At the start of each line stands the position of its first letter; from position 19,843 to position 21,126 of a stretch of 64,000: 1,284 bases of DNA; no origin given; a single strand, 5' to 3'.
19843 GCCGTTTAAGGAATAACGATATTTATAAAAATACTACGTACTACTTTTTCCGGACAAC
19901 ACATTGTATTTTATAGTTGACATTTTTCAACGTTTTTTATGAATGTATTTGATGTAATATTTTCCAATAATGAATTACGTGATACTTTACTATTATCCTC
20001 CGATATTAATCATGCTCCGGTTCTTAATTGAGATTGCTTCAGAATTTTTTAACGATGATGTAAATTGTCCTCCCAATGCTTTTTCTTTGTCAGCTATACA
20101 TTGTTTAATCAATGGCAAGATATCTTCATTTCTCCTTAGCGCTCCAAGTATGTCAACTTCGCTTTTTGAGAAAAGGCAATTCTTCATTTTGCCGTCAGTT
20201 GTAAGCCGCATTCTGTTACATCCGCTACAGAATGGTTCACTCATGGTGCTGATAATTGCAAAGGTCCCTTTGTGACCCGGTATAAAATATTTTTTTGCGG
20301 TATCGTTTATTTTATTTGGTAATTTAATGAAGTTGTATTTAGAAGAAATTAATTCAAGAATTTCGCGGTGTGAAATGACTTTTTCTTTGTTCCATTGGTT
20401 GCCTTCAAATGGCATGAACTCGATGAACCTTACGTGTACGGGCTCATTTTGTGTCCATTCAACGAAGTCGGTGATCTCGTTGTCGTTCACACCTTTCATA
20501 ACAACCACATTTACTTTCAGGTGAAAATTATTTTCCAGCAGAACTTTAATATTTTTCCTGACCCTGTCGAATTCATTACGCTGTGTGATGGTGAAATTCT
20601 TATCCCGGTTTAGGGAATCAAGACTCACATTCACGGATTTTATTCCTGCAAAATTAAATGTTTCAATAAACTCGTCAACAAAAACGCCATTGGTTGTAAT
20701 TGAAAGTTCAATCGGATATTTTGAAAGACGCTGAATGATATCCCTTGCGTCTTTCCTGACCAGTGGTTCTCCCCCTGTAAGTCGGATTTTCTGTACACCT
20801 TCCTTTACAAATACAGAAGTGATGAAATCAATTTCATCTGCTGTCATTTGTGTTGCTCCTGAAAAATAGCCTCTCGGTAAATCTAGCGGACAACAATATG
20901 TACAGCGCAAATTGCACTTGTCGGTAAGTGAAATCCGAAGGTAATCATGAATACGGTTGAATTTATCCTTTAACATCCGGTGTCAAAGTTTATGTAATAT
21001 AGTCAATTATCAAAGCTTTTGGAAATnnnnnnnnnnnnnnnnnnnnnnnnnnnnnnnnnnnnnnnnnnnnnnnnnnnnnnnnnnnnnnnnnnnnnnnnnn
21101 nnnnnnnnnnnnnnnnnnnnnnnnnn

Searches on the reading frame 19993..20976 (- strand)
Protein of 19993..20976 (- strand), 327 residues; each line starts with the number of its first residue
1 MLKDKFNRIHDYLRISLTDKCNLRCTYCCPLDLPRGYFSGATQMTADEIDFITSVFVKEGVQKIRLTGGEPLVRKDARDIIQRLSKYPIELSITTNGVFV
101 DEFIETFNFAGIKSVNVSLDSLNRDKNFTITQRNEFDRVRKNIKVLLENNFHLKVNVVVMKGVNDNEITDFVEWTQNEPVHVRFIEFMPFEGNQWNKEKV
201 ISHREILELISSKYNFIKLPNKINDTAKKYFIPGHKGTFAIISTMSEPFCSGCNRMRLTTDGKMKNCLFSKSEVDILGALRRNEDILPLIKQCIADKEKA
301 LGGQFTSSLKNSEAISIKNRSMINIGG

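Call 26: search_protein_families(library=pfam, proteins=[window:19993-20976:-], max_evalue=0.001)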
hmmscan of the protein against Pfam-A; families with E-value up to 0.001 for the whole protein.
window:19993-20976:- (327 aa): 3 families
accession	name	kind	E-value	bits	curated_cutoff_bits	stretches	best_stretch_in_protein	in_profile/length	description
PF06463.18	Mob_synth_C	-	6.9e-35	120.2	37.4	1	181-299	2-124/128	Molybdenum Cofactor Synthesis C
PF04055.27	Radical_SAM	-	1.2e-28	100.8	29.5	1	15-174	1-165/166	Radical SAM superfamily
PF13353.11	Fer4_12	-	1.4e-05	25.8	22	1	19-121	13-115/137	4Fe-4S single cluster domain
